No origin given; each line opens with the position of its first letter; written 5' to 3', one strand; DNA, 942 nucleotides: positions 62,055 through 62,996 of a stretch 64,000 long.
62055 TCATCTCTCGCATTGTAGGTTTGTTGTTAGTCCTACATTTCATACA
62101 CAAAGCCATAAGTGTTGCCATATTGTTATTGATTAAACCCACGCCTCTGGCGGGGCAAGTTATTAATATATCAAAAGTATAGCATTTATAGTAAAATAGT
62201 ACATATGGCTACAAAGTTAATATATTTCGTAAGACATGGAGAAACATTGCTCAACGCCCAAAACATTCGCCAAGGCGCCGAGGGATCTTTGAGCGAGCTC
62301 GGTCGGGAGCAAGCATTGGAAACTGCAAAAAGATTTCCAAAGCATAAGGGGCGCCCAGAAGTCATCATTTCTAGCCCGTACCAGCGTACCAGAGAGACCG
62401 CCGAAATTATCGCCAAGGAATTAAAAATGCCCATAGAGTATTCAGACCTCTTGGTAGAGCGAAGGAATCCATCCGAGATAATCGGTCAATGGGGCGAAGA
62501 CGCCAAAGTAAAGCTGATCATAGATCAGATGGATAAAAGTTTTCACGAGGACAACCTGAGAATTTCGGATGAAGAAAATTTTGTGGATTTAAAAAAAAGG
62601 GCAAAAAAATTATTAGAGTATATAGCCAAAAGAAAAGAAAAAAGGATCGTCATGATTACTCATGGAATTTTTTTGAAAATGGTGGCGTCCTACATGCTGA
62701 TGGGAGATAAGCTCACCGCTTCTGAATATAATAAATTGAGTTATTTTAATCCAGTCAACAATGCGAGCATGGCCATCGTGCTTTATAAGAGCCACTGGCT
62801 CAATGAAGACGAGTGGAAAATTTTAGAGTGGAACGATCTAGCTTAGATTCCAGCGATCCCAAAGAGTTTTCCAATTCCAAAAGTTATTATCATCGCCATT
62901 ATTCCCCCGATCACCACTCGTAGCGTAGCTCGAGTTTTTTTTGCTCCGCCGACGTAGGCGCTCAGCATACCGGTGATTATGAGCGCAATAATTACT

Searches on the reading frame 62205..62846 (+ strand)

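Call 59: search_protein_families(library=pfam, proteins=[window:62205-62846:+], max_evalue=0.01)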
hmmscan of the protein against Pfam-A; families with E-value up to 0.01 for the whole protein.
window:62205-62846:+ (213 aa): 1 family
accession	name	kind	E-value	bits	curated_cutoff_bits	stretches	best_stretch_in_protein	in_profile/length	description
PF00300.27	His_Phos_1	-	2.5e-30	106.1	21.7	1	6-211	1-193/194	Histidine phosphatase superfamily (branch 1)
